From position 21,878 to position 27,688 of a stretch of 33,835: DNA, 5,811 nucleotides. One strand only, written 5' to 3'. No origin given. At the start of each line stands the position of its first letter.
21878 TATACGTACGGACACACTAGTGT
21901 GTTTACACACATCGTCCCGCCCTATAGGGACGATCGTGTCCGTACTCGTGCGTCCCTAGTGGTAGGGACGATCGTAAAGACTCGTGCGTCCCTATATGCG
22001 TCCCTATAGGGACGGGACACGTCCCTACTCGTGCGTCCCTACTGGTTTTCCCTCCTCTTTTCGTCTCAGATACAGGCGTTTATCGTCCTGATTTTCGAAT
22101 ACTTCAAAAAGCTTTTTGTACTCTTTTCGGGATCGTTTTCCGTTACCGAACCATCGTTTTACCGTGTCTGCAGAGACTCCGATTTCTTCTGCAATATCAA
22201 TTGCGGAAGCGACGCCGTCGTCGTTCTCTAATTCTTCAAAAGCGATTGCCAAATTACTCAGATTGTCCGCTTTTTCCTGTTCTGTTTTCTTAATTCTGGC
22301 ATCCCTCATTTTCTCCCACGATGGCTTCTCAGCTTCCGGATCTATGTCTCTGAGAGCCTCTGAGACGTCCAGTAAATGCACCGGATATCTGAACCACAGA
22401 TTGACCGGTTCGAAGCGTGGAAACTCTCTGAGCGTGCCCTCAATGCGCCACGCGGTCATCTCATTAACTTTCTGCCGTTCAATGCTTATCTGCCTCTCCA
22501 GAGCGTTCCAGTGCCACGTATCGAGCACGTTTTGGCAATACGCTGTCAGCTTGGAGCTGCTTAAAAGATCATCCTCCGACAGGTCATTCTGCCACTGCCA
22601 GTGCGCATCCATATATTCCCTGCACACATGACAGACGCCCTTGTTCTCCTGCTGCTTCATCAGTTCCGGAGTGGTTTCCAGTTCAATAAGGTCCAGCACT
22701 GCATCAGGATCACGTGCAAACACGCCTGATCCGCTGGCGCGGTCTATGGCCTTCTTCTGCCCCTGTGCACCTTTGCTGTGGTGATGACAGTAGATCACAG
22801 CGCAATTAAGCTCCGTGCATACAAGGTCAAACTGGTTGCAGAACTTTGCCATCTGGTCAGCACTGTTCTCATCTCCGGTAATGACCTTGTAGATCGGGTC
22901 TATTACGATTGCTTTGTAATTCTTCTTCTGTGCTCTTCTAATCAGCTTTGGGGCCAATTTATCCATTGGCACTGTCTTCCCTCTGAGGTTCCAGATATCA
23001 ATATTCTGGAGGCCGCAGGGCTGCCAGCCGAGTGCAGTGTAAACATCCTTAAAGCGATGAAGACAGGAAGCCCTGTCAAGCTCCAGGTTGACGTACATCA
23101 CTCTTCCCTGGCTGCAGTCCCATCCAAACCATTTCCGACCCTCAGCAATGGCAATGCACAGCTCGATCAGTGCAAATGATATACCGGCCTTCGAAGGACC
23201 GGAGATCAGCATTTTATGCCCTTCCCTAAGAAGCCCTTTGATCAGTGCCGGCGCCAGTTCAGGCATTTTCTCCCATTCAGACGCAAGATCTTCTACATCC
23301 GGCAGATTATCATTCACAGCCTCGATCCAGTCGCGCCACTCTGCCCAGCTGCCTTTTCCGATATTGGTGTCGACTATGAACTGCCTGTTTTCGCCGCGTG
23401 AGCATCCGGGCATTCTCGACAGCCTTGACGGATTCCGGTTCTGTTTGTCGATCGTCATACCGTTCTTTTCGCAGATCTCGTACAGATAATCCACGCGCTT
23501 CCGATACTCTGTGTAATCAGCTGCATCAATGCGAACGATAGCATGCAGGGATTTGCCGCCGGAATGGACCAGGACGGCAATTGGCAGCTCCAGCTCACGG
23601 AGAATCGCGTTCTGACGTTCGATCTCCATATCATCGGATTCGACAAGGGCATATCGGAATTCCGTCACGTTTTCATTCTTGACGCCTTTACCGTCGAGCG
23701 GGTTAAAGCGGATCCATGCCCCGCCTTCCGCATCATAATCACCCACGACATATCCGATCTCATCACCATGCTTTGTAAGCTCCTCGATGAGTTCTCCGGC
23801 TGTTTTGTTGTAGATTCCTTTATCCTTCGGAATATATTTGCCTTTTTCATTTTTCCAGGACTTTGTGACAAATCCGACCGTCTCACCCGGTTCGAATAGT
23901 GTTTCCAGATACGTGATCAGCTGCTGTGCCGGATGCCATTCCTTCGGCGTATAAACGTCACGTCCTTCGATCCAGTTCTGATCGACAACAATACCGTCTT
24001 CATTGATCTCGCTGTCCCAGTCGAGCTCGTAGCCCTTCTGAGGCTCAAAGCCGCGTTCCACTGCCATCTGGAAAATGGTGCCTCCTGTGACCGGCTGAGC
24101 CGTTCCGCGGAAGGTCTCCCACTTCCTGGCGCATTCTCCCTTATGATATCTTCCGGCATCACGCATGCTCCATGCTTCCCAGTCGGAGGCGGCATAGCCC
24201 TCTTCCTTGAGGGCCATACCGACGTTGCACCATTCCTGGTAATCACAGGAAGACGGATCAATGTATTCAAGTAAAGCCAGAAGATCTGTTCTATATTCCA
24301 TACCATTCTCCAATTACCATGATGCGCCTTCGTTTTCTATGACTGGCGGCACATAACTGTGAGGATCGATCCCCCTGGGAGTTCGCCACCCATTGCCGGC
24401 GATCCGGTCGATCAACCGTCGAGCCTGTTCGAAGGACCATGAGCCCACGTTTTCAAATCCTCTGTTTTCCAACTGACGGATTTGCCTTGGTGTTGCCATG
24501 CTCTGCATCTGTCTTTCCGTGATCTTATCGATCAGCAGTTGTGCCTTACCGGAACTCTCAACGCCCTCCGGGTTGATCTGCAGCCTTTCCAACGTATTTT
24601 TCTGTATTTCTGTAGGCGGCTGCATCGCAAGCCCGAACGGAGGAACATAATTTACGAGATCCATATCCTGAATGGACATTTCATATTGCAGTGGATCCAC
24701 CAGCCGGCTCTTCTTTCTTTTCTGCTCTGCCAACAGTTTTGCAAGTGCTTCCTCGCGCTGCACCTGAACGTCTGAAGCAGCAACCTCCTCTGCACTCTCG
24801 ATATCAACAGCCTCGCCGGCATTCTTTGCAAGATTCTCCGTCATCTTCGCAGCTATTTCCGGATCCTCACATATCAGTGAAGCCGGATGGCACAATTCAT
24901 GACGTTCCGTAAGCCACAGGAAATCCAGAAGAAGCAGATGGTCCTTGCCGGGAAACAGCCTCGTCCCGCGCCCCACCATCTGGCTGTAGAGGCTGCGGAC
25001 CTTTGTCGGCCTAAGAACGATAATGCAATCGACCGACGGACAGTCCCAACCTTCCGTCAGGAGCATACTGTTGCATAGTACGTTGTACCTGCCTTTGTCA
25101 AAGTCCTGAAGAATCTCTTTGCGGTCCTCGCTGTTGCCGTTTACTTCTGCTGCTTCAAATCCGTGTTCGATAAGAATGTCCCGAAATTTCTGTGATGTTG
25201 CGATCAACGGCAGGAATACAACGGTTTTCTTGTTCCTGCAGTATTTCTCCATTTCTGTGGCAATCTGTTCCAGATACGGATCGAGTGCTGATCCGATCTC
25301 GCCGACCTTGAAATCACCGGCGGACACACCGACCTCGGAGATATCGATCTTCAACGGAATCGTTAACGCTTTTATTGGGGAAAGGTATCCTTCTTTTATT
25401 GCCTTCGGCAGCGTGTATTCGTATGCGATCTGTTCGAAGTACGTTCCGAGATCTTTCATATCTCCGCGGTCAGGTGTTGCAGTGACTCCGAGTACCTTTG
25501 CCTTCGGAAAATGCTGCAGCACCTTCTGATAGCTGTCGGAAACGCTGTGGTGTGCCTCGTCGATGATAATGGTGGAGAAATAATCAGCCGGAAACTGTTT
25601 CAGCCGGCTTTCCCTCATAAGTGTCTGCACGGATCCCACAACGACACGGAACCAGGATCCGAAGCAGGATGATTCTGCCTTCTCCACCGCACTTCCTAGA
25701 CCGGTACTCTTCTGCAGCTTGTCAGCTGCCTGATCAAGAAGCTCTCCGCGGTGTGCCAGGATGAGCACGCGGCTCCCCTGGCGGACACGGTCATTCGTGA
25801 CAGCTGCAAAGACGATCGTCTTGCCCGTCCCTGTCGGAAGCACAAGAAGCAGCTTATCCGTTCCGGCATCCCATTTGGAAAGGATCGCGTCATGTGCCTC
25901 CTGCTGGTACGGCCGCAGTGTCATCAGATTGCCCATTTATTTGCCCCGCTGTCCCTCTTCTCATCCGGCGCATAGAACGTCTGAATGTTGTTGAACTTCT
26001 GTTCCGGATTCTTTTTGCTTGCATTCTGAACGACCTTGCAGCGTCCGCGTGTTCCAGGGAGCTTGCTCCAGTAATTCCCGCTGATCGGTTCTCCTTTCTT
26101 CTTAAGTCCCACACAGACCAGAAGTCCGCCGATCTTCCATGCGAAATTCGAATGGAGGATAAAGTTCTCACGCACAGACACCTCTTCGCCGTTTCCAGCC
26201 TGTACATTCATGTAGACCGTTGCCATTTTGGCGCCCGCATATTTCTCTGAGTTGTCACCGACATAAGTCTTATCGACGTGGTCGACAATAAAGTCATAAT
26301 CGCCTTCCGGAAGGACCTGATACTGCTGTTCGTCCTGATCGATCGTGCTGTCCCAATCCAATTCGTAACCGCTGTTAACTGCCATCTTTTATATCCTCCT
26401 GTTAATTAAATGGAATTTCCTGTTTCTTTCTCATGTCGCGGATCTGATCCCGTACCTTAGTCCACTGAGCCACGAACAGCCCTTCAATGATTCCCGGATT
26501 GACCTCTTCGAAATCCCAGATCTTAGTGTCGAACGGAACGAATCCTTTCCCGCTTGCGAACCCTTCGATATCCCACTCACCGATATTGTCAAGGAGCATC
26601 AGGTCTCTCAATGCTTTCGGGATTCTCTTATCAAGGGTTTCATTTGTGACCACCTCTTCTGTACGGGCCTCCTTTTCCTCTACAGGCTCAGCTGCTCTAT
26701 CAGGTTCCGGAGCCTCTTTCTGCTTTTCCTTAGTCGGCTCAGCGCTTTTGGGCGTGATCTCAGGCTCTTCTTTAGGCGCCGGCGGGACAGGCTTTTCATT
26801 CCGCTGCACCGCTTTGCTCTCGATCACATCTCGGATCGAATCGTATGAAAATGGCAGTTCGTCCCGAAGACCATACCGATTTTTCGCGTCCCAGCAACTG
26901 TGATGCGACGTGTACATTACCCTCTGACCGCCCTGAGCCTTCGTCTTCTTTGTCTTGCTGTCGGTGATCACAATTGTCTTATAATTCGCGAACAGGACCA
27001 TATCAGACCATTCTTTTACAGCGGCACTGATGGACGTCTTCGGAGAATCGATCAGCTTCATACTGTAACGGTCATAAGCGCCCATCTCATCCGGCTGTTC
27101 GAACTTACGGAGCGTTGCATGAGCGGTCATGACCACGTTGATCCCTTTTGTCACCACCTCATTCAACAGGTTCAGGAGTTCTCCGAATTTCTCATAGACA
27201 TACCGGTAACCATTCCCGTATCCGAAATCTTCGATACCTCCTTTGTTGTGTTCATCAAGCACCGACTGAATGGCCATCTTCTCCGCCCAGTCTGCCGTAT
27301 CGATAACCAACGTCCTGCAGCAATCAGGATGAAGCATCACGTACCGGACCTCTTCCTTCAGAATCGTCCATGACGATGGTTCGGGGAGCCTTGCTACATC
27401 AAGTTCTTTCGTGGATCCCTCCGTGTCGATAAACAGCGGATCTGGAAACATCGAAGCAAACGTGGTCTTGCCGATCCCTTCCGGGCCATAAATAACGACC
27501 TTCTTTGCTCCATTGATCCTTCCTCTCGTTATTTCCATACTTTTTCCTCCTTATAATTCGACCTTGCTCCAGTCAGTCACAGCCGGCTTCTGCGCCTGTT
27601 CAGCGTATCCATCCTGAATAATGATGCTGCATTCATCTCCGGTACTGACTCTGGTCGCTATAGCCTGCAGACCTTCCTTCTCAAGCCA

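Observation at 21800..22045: Dense array of GTCCC/GGGAC-centred palindromes and direct repeats between the primase-helicase and rusA (candidate phage origin)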

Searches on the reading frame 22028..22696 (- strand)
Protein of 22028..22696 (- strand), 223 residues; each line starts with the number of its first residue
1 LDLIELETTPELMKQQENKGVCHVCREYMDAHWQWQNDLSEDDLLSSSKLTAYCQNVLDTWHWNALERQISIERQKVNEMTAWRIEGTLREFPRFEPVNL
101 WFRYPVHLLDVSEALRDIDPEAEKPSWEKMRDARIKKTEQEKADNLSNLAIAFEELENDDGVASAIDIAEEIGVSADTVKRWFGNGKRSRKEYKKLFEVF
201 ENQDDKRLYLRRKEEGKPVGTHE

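Call 44: predict_structure(alignment_id=A1)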
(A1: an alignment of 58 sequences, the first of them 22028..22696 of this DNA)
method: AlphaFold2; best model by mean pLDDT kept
length: 223 residues; sequences in the alignment: 58
mean_pLDDT: 84.8   pTM: 0.47
mean pLDDT of the five models: 84.8, 83.6, 82.4, 81.2, 81.1
residues with pLDDT >= 90: 122; 70-90: 63; 50-70: 30; < 50: 8
segments of 3 or more residues with pLDDT < 50: 217-223
pLDDT, mean of each block of 10 residues (from residue 1): 83 93 96 88 94 96 98 93 75 76 64 59 74 91 91 91 93 92 90 90 89 64 36
secondary structure, 60 per line:
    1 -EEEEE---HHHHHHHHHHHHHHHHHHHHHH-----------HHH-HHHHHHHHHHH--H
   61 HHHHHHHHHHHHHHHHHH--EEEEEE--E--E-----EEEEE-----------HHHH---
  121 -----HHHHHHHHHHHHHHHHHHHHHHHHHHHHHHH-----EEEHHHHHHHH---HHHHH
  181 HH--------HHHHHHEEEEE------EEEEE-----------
elements in order: E2-6 H10-31 H47-57 H60-78 E81-86 E98-102 H114-117 H126-156 E162-164 H165-172 H176-182 H191-196 E197-201 E208-212

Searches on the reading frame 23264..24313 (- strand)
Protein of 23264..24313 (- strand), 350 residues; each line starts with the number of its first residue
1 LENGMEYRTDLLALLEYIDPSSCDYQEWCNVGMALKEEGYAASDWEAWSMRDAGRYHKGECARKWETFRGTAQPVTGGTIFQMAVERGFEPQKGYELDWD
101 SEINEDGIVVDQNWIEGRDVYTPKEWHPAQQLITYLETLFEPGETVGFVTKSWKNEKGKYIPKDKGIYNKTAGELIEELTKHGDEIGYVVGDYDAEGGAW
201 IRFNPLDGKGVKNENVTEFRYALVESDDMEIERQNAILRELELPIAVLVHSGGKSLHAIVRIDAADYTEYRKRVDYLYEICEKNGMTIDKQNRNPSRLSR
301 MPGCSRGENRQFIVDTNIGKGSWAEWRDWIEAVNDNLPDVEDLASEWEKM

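Call 65: predict_structure(alignment_id=A2)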
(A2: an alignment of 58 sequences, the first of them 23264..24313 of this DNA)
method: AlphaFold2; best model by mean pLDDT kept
length: 350 residues; sequences in the alignment: 58
mean_pLDDT: 84.7   pTM: 0.63
mean pLDDT of the five models: 84.7, 81.1, 80.4, 78.2, 78.0
residues with pLDDT >= 90: 176; 70-90: 120; 50-70: 46; < 50: 8
segments of 3 or more residues with pLDDT < 50: 1-7
pLDDT, mean of each block of 10 residues (from residue 1): 44 91 92 92 94 86 86 80 86 62 64 56 88 97 94 82 78 97 92 86 91 88 90 88 95 92 93 94 87 82 91 93 93 69 71
secondary structure, 60 per line:
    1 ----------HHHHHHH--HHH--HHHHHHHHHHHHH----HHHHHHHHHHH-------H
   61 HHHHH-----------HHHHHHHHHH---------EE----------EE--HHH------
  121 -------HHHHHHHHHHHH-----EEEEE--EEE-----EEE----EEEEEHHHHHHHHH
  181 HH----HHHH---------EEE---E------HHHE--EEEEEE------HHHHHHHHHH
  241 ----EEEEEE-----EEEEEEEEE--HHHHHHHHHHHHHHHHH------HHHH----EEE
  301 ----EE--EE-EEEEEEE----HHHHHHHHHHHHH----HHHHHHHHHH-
elements in order: H11-17 H25-37 H42-52 H60-65 H77-86 H128-139 E145-149 E152-154 E160-162 E167-171 H172-182 H187-190 E200-202 E219-224 H231-240 E245-250 E256-264 H267-283 H290-293 E298-300 E312-318 H323-335 H340-349

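Call 68: fold_search(model_id=the predicted structure, library=pdb)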
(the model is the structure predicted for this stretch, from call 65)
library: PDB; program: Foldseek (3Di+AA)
matches with E <= 10: 690; with E <= 0.001: 3
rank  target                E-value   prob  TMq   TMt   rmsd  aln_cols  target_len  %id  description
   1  6zp9_A                3.3e-07  1.00  0.39  0.68   5.5       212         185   19  Cyanophage S-2L Primase-Polymerase (PrimPol), AEP domain (PP-N190) (released 2021-03-03)
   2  3h20                  1.8e-05  1.00  0.36  0.42   9.3       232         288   14  Crystal structure of primase RepB' (released 2009-04-28)
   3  3h25_A                2.7e-05  1.00  0.36  0.61   7.2       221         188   14  Crystal structure of the catalytic domain of primase Repb' in complex with initiator DNA (released 2009-04-28)
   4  2fao_A                1.4e-03  0.99  0.29  0.33  13.4       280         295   10  Crystal Structure of Pseudomonas aeruginosa LigD polymerase domain (released 2006-05-23)
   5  7p9j_B                4.5e-03  0.91  0.27  0.39   8.9       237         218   14  Prim-Pol Domain of CRISPR-associated Prim-Pol (CAPP) from Marinitoga sp. 1137 - Primer Initiation Complex (released 2022-05-04)
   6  6sa1_A                4.5e-03  0.84  0.24  0.25  12.5       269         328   14  Post catalytic complex of Prim-PolC from Mycobacterium smegmatis with gapped DNA and 3'-dUTP (released 2020-11-18)
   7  6sa1_D                5.6e-03  0.96  0.28  0.30  10.5       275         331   13  Post catalytic complex of Prim-PolC from Mycobacterium smegmatis with gapped DNA and 3'-dUTP (released 2020-11-18)
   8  7nqe                  6.7e-03  0.91  0.29  0.40   7.5       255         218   14  Prim-Pol Domain of CRISPR-associated Prim-Pol (CAPP) from Marinitoga sp. 1137 with dGTP (released 2022-05-04)
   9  5of3_A                7.0e-03  0.96  0.28  0.30  10.8       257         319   12  Crystal structure of the heterotrimeric PriSLX primase from S. solfataricus. (released 2017-11-29)
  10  2r9l_B                7.9e-03  0.95  0.28  0.34   8.9       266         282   11  Polymerase Domain from Mycobacterium tuberculosis Ligase D in complex with DNA (released 2008-01-08)
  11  4mky_A                9.9e-03  0.93  0.28  0.34   9.0       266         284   10  Polymerase Domain from Mycobacterium tuberculosis Ligase D in complex with an annealed double-strand DNA break. (released 2013-12-11)
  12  2r9l_A                9.9e-03  0.93  0.28  0.33   8.9       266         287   11  Polymerase Domain from Mycobacterium tuberculosis Ligase D in complex with DNA (released 2008-01-08)
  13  8d9d_A                1.5e-02  0.92  0.25  0.23   6.6       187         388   14  Human DNA polymerase-alpha/primase elongation complex II bound to primer/template (released 2023-04-19)
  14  7nqd_B                1.7e-02  0.90  0.30  0.44   7.0       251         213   15  Prim-Pol Domain of CRISPR-associated Prim-Pol (CAPP) from Marinitoga sp. 1137 (released 2022-05-04)
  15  8foc_A                1.9e-02  0.82  0.23  0.21   7.3       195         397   13  Cryo-EM structure of S. cerevisiae DNA polymerase alpha-primase in Apo state conformation I (released 2023-05-31)
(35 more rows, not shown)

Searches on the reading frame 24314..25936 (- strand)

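Call 6: search_protein_families(library=pfam, proteins=[window:24314-25936:-], max_evalue=0.01)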
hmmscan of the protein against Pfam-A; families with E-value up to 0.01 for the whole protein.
window:24314-25936:- (540 aa): 5 families
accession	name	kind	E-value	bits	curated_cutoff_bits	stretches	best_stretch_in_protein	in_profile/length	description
PF04851.21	ResIII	-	3.9e-35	121.6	22.5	1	5-157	2-164/164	Type III restriction enzyme, res subunit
PF00270.35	DEAD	-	6.3e-16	59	26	1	8-159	1-163/167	DEAD/DEAH box helicase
PF00271.37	Helicase_C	-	2.8e-14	53.7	23.5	1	233-326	13-108/110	Helicase conserved C-terminal domain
PF18766.7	SWI2_SNF2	-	8.4e-11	42.4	26.7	1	35-189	27-189/221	SWI2/SNF2 ATPase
PF13604.12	AAA_30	-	3e-06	27.5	27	1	7-151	2-122/191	AAA domain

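Call 7: search_protein_families(library=phrogs, proteins=[window:24314-25936:-], max_evalue=0.001)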
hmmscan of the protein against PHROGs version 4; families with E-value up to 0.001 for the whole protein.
window:24314-25936:- (540 aa): 9 families
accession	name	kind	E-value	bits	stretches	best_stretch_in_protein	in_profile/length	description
phrog_16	-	DNA, RNA and nucleotide metabolism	8.9e-104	349.5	1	5-513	271-729/986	DNA helicase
phrog_16694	-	unknown function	3.9e-28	98.9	2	5-208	273-504/1010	-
phrog_9690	-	DNA, RNA and nucleotide metabolism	2.7e-15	57.2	1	116-339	34-268/306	DNA helicase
phrog_62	-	DNA, RNA and nucleotide metabolism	3.1e-12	45.8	1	5-163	695-857/1881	DNA helicase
phrog_3830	-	unknown function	3.6e-10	39.7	1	4-190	264-473/1032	-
phrog_16259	-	DNA, RNA and nucleotide metabolism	6.2e-07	30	1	6-134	117-239/330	DNA helicase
phrog_27849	-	unknown function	2e-06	27.3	0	210-332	424-550/664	-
phrog_32711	-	unknown function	5.7e-05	22.2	0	122-331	220-443/956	-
phrog_34481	-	unknown function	7.8e-05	23.5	1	9-84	33-107/132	-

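Call 36: search_protein_families(library=ncbifam, proteins=[window:24314-25936:-], max_evalue=0.1)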
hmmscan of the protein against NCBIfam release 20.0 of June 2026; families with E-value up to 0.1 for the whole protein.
window:24314-25936:- (540 aa): 30 families (the best 25 are shown)
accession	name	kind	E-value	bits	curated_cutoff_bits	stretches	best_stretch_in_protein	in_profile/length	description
NF053632.1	heli_RadD_YejH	equivalog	1.1e-50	172.6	720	1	5-351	1-364/573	DNA repair helicase RadD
NF046051.1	restrict_EcoAI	equivalog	2e-43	148.9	550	1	5-345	156-534/768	EcoAI/FtnUII family type I restriction enzme subunit R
NF008521.0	PRK11448.1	equivalog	5.6e-23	81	729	2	5-190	412-625/1123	type I restriction-modification system endonuclease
TIGR04095.1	dnd_restrict_1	equivalog_domain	2.7e-18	66.2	600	2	5-201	7-218/451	DNA phosphorothioation system restriction enzyme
NF010337.0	PRK13766.1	equivalog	4.3e-18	64.8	610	2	5-156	15-174/781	Hef nuclease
NF003673.1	PRK05298.1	equivalog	1.1e-09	37.3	743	1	225-331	432-546/653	excinuclease ABC subunit UvrB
NF045503.1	repair_heli_XPB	equivalog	3.4e-09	35.8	610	1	4-301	181-481/548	DNA repair helicase XPB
TIGR00348.1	hsdR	subfamily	6.5e-09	34.8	284.55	1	35-188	276-445/674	HsdR family type I site-specific deoxyribonuclease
TIGR00631.1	uvrb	equivalog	9e-08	30.8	750.1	1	222-332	433-547/658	excinuclease ABC subunit UvrB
NF042913.1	CyRepA1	equivalog_domain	3.9e-06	26.1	200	1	34-135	10-101/595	plasmid replication protein, CyRepA1 family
NF004066.1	PRK05580.1-3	equivalog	5.7e-06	24.9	813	1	6-131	252-379/788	primosomal protein N'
NF008394.0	PRK11192.1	equivalog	2.9e-05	23.1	507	1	233-326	245-340/441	ATP-dependent RNA helicase SrmB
NF008744.0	PRK11776.1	equivalog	7.7e-05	21.4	524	1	231-326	238-335/460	ATP-dependent RNA helicase DbpA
NF046055.1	restr_BPTD_3080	equivalog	9e-05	20.6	800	1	285-326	576-616/970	BPTD_3080 family restriction endonuclease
NF004071.0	PRK05580.2-3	equivalog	0.00014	20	1105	1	6-140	201-339/735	primosomal protein N'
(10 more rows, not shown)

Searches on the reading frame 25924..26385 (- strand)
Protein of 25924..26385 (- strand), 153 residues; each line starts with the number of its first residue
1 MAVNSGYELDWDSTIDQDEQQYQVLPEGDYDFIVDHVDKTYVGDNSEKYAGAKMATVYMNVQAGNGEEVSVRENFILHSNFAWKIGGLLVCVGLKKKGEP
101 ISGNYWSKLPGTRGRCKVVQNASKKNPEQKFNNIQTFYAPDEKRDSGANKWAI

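Call 6: search_protein_families(library=pfam, proteins=[window:25924-26385:-], max_evalue=0.01)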
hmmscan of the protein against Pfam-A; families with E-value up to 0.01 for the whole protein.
window:25924-26385:- (153 aa): 0 families

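Call 7: search_protein_families(library=phrogs, proteins=[window:25924-26385:-], max_evalue=0.001)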
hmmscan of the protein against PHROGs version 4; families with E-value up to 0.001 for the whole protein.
window:25924-26385:- (153 aa): 1 family
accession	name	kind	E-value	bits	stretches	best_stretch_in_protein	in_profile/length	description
phrog_2698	-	unknown function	5.2e-36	124.9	1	3-149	5-149/167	-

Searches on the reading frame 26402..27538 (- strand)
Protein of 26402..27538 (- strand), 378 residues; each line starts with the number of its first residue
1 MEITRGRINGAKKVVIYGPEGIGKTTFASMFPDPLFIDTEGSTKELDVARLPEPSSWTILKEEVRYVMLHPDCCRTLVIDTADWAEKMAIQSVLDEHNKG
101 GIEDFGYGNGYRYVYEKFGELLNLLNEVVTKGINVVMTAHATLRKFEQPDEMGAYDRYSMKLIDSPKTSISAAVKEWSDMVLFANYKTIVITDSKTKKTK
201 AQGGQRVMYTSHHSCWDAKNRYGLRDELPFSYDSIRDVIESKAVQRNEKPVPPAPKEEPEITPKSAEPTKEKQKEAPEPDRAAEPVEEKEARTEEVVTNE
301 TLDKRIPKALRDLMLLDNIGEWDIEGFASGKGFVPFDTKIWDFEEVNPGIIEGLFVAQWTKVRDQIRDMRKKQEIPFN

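Call 6: search_protein_families(library=pfam, proteins=[window:26402-27538:-], max_evalue=0.01)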
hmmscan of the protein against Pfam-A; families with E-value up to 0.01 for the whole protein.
window:26402-27538:- (378 aa): 2 families
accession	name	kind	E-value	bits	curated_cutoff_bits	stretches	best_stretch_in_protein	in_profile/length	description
PF13479.12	AAA_24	-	2.5e-59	200.8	27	1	12-222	3-195/195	AAA domain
PF14943.11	MRP-S26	-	0.0067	16.8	27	0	267-312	109-154/168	Mitochondrial ribosome subunit S26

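Call 7: search_protein_families(library=phrogs, proteins=[window:26402-27538:-], max_evalue=0.001)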
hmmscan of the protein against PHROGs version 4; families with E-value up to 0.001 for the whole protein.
window:26402-27538:- (378 aa): 2 families
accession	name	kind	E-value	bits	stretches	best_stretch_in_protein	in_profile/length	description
phrog_124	-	DNA, RNA and nucleotide metabolism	1.8e-73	249.1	1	5-378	37-381/382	Sak4-like ssDNA annealing protein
phrog_8097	-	DNA, RNA and nucleotide metabolism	4.2e-05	23.4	1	11-47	260-296/598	exonuclease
